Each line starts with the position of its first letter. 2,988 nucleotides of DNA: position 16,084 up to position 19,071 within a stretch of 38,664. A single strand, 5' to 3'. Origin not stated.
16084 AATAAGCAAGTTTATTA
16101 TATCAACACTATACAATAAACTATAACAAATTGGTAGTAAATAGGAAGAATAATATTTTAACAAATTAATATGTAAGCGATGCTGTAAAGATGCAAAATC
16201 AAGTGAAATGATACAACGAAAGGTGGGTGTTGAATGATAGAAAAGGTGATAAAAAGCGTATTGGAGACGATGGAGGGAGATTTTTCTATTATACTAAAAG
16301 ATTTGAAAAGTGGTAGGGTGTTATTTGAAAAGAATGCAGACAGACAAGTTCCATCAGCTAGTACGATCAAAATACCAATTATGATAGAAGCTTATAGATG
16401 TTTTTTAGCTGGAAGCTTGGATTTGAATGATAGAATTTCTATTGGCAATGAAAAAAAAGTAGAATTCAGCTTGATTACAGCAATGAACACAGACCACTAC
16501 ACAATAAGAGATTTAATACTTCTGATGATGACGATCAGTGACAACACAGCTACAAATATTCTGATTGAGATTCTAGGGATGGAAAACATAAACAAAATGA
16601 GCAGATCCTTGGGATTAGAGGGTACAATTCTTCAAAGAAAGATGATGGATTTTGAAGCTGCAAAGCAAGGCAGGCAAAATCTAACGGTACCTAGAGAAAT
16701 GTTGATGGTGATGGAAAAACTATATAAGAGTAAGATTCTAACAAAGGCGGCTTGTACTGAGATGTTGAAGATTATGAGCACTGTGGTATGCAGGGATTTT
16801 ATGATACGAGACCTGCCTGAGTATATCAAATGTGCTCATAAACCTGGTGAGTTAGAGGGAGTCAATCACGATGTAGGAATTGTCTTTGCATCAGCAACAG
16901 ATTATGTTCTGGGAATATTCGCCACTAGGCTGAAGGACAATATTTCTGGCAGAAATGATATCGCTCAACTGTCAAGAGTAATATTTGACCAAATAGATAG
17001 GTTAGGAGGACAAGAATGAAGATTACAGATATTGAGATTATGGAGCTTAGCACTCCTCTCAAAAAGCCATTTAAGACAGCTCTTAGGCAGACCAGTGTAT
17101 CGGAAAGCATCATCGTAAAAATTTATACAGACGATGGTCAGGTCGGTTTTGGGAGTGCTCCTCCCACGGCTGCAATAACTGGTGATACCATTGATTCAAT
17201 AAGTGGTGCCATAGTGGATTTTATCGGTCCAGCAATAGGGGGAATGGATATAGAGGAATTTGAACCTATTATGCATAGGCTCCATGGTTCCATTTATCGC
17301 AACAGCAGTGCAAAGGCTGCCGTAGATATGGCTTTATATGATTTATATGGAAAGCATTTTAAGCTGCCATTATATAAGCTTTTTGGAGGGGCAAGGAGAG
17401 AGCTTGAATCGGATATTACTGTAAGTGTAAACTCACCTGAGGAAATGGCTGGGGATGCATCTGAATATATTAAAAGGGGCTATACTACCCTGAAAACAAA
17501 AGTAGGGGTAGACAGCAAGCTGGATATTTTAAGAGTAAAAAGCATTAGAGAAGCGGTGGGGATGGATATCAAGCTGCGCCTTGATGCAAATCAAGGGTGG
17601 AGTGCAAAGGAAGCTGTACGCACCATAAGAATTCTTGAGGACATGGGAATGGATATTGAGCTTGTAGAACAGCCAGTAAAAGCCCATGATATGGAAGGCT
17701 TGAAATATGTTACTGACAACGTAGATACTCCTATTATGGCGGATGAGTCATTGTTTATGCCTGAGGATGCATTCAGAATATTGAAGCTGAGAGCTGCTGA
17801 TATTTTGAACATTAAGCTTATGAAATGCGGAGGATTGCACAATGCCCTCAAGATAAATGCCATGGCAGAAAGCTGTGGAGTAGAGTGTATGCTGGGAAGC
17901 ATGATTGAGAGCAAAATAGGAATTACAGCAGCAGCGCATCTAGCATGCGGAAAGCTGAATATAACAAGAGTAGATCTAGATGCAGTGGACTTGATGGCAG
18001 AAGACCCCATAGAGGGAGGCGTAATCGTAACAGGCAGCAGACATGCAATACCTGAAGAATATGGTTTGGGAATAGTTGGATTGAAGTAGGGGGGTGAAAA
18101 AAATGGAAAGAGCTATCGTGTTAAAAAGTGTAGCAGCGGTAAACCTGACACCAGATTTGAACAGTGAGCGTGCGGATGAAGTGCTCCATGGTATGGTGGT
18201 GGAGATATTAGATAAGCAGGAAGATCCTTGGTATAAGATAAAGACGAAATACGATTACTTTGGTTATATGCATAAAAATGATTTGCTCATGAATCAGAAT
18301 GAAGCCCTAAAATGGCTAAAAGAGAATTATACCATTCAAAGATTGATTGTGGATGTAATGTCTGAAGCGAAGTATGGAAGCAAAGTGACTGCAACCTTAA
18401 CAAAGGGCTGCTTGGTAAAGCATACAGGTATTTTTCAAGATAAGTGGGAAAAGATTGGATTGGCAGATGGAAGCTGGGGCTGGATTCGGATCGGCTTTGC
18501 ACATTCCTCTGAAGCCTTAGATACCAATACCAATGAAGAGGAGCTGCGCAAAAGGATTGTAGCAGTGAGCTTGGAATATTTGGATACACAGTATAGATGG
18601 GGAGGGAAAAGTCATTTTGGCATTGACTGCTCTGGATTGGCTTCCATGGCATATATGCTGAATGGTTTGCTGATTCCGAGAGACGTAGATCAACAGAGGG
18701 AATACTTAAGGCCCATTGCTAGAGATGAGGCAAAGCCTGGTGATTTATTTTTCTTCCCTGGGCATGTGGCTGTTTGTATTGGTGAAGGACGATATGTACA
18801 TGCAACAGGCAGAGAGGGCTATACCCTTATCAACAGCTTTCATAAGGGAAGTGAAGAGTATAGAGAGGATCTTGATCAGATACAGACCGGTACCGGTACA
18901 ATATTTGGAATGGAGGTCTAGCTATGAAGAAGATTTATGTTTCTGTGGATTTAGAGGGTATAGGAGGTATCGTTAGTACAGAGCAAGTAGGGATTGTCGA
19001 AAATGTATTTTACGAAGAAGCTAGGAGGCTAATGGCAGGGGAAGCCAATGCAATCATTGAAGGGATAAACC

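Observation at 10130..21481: Composite D-amino-acid / murein-peptide salvage island: Opp-type importer interleaved with six peptide-processing enzymes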

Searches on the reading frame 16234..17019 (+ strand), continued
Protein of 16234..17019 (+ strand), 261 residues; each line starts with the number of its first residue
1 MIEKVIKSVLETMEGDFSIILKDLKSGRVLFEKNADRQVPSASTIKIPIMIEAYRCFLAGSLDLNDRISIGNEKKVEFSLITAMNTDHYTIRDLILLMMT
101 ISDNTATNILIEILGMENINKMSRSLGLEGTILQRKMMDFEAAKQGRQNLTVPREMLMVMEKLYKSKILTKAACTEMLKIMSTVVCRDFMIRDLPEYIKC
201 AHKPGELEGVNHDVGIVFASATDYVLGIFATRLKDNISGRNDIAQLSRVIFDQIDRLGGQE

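Call 94: find_encoding_contigs(protein=P0036, flank=10000, max_places=1)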
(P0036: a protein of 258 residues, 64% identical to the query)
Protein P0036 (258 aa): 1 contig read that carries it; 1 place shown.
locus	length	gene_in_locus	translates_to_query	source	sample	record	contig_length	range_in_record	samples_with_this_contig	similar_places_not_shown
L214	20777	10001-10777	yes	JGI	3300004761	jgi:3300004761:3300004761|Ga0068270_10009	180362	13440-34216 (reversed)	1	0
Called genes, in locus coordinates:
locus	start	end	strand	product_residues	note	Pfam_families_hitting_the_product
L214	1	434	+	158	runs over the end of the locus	PF01467:CTP_transf_like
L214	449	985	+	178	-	PF28068:Scy (weak)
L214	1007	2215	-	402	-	PF07670:Gate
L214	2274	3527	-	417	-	PF05636:HIGH_NTase1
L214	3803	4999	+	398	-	PF00871:Acetate_kinase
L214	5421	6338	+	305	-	PF19300:BPD_transp_1_N, PF00528:BPD_transp_1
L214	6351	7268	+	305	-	PF12911:OppC_N, PF00528:BPD_transp_1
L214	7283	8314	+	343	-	PF00005:ABC_tran, PF02463:SMC_N (faint), PF13304:AAA_21, PF08352:oligo_HPY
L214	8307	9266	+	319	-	PF00005:ABC_tran, PF08352:oligo_HPY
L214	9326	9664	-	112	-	PF12986:DUF3870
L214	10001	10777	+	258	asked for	PF00768:Peptidase_S11, PF02113:Peptidase_S13 (faint), PF13354:Beta-lactamase2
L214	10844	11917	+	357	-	PF02746:MR_MLE_N, PF13378:MR_MLE_C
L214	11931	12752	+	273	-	PF06347:SH3_4 (faint), PF08239:SH3_3, PF18348:SH3_16, PF00877:NLPC_P60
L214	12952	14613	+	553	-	PF00496:SBP_bac_5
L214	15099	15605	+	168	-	PF02620:YceD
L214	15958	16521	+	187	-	-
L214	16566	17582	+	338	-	PF02504:FA_synthesis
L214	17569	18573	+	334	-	PF00108:Thiolase_N, PF08545:ACP_syn_III, PF08541:ACP_syn_III_C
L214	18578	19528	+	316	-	PF00478:IMPDH, PF03060:NMO, PF00977:His_biosynth (weak), PF05690:ThiG (weak), PF01070:FMN_dh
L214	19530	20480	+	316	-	PF00698:Acyl_transf_1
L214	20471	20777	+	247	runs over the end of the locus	PF00106:adh_short, PF08659:KR, PF13561:adh_short_C2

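Call 97: search_protein_families(library=pfam, proteins=[L084:2050-2904:+, L084:2974-3543:+, L062:2422-3714:+], max_evalue=0.1)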
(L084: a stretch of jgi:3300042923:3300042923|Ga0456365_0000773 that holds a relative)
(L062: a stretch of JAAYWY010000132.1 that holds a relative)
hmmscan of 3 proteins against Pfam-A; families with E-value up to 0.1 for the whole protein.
L084:2050-2904:+ (284 aa): 0 families

L084:2974-3543:+ (189 aa): 1 family
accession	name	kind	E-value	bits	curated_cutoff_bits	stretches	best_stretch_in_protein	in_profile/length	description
PF25240.1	PUB2_N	-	0.074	13.5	29.5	0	113-182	44-113/140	PUB2-like, N-terminal domain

L062:2422-3714:+ (430 aa): 3 families
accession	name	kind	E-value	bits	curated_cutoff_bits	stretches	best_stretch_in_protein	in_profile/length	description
PF03553.21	Na_H_antiporter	-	1.1e-05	25.3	23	1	63-153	162-251/303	Na+/H+ antiporter family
PF06808.19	DctM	-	5.7e-05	22.5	23.8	1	53-385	43-364/413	Tripartite ATP-independent periplasmic transporter, DctM component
PF03606.21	DcuC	-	6.2e-05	22.1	23.1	1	64-426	78-454/461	C4-dicarboxylate anaerobic carrier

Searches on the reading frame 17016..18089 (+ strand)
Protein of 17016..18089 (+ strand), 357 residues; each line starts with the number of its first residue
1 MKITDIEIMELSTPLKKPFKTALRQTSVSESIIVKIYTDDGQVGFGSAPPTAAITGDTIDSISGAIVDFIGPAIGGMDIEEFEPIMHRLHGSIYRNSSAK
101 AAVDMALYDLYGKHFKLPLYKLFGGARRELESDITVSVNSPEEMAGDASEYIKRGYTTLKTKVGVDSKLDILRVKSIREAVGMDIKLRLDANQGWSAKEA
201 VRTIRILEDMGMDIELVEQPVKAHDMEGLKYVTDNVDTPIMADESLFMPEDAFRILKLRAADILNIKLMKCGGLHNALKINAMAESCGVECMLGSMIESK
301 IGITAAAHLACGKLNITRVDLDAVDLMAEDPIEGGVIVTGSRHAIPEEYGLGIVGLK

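Call 3: search_protein_families(library=pfam, proteins=[window:17016-18089:+])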
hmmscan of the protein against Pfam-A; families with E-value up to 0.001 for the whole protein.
window:17016-18089:+ (357 aa): 2 families
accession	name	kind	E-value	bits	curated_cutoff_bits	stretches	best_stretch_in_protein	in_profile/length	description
PF13378.12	MR_MLE_C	-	3.1e-51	174.6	29.4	1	144-353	2-213/219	Enolase C-terminal domain-like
PF02746.21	MR_MLE_N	-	2.8e-17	63.5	22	1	5-124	3-117/117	Mandelate racemase / muconate lactonizing enzyme, N-terminal domain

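Call 4: search_protein_families(library=ncbifam, proteins=[window:17016-18089:+])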
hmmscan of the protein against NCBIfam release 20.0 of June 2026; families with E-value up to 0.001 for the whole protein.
window:17016-18089:+ (357 aa): 17 families
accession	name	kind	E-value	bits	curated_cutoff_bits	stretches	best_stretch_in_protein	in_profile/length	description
NF041118.1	A_G_epim_Thtga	equivalog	5.8e-76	255.8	500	1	1-340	1-336/341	L-Ala-D/L-Glu epimerase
TIGR02534.1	mucon_cyclo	subfamily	3.9e-63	213.7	334.95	1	3-353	1-355/368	muconate/chloromuconate family cycloisomerase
NF042940.1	racemase_DgcA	equivalog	2.1e-44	152.1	400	1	8-331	3-303/323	N-acetyl-D-Glu racemase DgcA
TIGR01928.1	menC_lowGC_arch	equivalog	4.7e-44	150.7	200.65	1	11-312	3-299/325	o-succinylbenzoate synthase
NF043002.1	HProlDhtase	equivalog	2.1e-39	135.4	500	1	1-311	1-309/366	cis-3-hydroxy-L-proline dehydratase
NF047820.1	TalGalacDh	equivalog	1.5e-35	122.9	500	1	2-306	3-316/371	L-talarate/galactarate dehydratase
NF040866.1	AraD_Arch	equivalog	8.5e-33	113.8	650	1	30-311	33-317/372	arabinonate dehydratase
NF011708.0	PRK15129.1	equivalog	4e-32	111.5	343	1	6-330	4-307/321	L-Ala-D/L-Glu epimerase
NF002782.0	PRK02901.1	equivalog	1.2e-31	109.9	288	1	128-333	73-279/328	o-succinylbenzoate synthase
NF040790.2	glucon_galact_dh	equivalog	4.4e-31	108.1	750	1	1-291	1-296/390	bifunctional D-gluconate/D-galactonate dehydratase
NF010624.0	PRK14017.1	equivalog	1.4e-27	96.8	311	1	32-309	16-299/382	galactonate dehydratase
NF043051.1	ManoateDhtManD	equivalog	1.6e-24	86.5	550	2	32-166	18-153/403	D-mannonate dehydratase ManD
TIGR01927.1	menC_gam_Gplu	equivalog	1.5e-23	83.5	130.55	1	13-329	5-298/307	o-succinylbenzoate synthase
NF002739.0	PRK02714.1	equivalog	3.9e-22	79.1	259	1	144-310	122-287/320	o-succinylbenzoate synthase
NF011654.0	PRK15072.1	subfamily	3.5e-21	75.5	430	2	32-166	18-153/404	D-galactonate dehydratase family protein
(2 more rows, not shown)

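Call 29: search_solved_structures(query=window:17016-18086:+, max_evalue=1e-20, show_alignments=2)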
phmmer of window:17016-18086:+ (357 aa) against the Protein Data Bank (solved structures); distinct sequences matched with E-value up to 1e-20: 69 (the best 60 are shown).
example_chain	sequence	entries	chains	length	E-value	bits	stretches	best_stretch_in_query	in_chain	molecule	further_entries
1jpm_A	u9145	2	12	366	2.9e-123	415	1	1-355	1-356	L-Ala-D/L-Glu Epimerase | similar to chloromuconate cycloisomerase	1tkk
3jva_A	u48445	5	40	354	3.3e-92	312.9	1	1-353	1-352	Dipeptide Epimerase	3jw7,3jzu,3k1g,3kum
2p88_A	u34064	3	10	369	1.4e-68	235.2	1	1-322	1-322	Mandelate racemase/muconate lactonizing enzyme family protein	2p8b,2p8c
3q45_A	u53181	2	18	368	9.3e-66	226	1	2-352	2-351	Mandelate racemase/muconate lactonizing enzyme family; possible chloromuconate cycloisomer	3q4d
3r0k_A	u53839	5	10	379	1.1e-64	222.4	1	2-331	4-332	Enzyme of enolase superfamily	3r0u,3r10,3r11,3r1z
3rit_A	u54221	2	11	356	4.1e-57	197.5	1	1-354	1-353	Dipeptide epimerase | Putative chloromuconate cycloisomerase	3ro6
3u9i_A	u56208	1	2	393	1.3e-53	186.1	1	6-341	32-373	Mandelate racemase/muconate lactonizing enzyme, C-terminal domain protein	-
3s5s_A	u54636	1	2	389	2.5e-51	178.6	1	6-341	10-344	Mandelate racemase/muconate lactonizing enzyme family protein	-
2qde_A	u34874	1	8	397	9.3e-50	173.4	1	1-312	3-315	Mandelate racemase/muconate lactonizing enzyme family protein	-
2zad_A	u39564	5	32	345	9.4e-50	173.4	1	13-345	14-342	Muconate cycloisomerase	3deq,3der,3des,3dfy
3ik4_A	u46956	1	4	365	1.7e-48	169.2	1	8-352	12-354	Mandelate racemase/muconate lactonizing protein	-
3dg3_A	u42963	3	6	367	1.7e-41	146.2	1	1-306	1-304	Muconate cycloisomerase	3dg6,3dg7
3i4k_A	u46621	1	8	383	3.6e-41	145.2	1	4-353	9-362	Muconate lactonizing enzyme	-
3ct2_A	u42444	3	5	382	6.5e-40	141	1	3-315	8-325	Muconate cycloisomerase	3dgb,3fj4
3fcp_A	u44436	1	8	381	3.6e-37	132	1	5-353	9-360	L-Ala-D/L-Glu epimerase, a muconate lactonizing enzyme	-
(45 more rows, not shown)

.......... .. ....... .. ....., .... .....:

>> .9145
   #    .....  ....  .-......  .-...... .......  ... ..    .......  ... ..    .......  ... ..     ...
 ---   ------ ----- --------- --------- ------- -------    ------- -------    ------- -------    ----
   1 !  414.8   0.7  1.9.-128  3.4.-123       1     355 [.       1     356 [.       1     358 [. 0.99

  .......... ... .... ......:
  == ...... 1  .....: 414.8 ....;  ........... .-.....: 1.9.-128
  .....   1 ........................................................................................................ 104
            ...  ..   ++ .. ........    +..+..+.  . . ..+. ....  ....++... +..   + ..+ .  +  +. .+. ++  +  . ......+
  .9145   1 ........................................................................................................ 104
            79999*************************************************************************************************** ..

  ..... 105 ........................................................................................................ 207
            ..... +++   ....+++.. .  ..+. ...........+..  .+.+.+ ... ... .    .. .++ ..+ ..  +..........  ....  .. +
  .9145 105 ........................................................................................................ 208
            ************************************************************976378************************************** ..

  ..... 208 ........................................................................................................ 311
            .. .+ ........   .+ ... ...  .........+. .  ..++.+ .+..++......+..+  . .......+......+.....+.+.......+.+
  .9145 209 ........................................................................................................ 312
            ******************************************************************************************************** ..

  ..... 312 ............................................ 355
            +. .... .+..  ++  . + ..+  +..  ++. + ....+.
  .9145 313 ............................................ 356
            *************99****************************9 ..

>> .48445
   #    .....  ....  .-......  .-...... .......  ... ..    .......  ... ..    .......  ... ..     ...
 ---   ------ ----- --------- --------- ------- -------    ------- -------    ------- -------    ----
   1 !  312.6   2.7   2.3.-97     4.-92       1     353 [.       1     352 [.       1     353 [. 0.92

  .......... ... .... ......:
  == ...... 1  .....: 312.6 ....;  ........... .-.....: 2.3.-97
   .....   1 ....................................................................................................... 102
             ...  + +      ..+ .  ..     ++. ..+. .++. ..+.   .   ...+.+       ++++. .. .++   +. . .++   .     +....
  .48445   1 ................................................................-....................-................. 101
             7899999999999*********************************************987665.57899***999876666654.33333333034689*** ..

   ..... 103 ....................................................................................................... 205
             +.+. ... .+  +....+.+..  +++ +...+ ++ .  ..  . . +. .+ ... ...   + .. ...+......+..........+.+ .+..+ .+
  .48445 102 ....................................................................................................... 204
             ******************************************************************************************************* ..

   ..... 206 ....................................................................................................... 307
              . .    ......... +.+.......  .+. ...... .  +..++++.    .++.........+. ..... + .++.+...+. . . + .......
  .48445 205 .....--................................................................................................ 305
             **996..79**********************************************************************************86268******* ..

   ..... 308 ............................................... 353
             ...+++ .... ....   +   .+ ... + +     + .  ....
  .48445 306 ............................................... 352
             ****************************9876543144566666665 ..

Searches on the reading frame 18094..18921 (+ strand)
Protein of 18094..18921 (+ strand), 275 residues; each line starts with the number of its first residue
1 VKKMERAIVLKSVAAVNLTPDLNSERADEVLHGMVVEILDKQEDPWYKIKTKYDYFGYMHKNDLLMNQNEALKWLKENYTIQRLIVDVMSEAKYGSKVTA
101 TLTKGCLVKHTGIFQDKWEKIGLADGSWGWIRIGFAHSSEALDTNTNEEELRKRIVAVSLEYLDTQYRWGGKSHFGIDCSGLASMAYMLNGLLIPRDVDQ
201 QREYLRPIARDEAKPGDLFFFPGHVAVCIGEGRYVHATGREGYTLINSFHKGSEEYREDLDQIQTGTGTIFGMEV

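Call 3: search_protein_families(library=pfam, proteins=[window:18094-18921:+])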
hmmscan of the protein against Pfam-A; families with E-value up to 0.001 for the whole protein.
window:18094-18921:+ (275 aa): 4 families
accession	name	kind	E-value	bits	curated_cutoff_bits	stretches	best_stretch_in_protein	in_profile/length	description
PF00877.26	NLPC_P60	-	9.1e-20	71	23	1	165-242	2-85/105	NlpC/P60 family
PF08239.17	SH3_3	-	1.3e-10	41.7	27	1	20-63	9-52/54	Bacterial SH3 domain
PF18348.7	SH3_16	-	5.9e-09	36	25.8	1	20-64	5-49/49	Bacterial dipeptidyl-peptidase Sh3 domain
PF06347.19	SH3_4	-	0.00028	21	24.1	0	90-133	9-51/56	Bacterial SH3 domain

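Call 4: search_protein_families(library=ncbifam, proteins=[window:18094-18921:+])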
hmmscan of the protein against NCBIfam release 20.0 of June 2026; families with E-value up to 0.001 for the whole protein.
window:18094-18921:+ (275 aa): 7 families
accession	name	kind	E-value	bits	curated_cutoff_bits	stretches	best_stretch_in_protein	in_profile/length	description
NF038345.1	wall_hydro_RipC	exception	1.5e-11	44.3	425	1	150-238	249-340/362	peptidoglycan hydrolase RipC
NF008096.1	PRK10838.1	equivalog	7.2e-11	42.2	186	1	149-245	65-167/189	bifunctional murein DD-endopeptidase/murein LD-carboxypeptidase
NF010495.0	PRK13914.1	equivalog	2.9e-10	39.7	647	1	144-238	358-457/481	invasion associated endopeptidase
NF033742.1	NlpC_p60_RipB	exception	3.7e-09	36.5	335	1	173-247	111-189/206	NlpC/P60 family peptidoglycan endopeptidase RipB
NF033743.1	NlpC_inact_RipD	exception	6.4e-07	29.1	215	1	171-239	87-159/181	NlpC/P60 family peptidoglycan-binding protein RipD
NF046048.1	NlpC_P60_DIP1281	equivalog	1.3e-05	24.2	517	1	173-237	494-562/587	DIP1281 family NlpC/P60 protein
NF040678.1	EntFM_CwpFM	equivalog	2.3e-05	23.6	720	0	155-242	315-408/430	enterotoxin EntFM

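Call 59: search_solved_structures(query=window:18094-18918:+, max_evalue=0.00001, show_alignments=1)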
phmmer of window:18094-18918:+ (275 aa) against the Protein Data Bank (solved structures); distinct sequences matched with E-value up to 0.00001: 18.
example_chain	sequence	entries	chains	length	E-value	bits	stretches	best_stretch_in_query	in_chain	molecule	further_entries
8er5_A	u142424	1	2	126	3.8e-13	52.8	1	158-244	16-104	NlpC/P60 domain-containing protein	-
2hbw_A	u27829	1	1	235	4.8e-13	52.5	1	164-240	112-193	NLP/P60 protein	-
3pvq_A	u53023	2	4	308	8.8e-13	51.6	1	23-252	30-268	Dipeptidyl-peptidase VI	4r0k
3npf_A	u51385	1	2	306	1.7e-12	50.7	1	22-251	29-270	putative dipeptidyl-peptidase VI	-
2evr_A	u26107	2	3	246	7.1e-11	45.4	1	154-241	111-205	COG0791: Cell wall-associated hydrolases (invasion-associated proteins)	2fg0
8xud_I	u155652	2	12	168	1.1e-10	44.7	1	146-250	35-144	Murein DD-endopeptidase MepS/Murein LD-carboxypeptidase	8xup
6b8c_A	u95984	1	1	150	1.4e-10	44.3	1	154-238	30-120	NLP/P60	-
2k1g_A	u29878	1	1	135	1.6e-10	44.2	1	151-250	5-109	Lipoprotein spr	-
3h41_A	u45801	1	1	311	8.7e-10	41.8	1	154-241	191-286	NLP/P60 family protein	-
7v6s_A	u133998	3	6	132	3e-09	40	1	150-250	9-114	Murein DD-endopeptidase MepS/Murein LD-carboxypeptidase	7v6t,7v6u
8idc_E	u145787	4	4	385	3.8e-09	39.7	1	153-238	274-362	NlpC/P60 family protein | Probable endopeptidase MT2245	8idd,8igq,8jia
8v3w_H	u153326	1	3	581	3.8e-09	39.7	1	150-241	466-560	Hub-Hydrolase (CD1368)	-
4xcm_A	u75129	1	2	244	6.8e-09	38.9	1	156-249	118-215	Cell wall-binding endopeptidase-related protein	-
9ubf_A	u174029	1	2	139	2e-08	37.3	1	150-249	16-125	Cell wall hydrolase Tn916-like,CTn7-Orf16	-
3i86_A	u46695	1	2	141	9.4e-08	35.1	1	171-250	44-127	Putative uncharacterized protein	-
4fdy_A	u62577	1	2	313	7.1e-07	32.2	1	144-244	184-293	Similar to lipoprotein, NLP/P60 family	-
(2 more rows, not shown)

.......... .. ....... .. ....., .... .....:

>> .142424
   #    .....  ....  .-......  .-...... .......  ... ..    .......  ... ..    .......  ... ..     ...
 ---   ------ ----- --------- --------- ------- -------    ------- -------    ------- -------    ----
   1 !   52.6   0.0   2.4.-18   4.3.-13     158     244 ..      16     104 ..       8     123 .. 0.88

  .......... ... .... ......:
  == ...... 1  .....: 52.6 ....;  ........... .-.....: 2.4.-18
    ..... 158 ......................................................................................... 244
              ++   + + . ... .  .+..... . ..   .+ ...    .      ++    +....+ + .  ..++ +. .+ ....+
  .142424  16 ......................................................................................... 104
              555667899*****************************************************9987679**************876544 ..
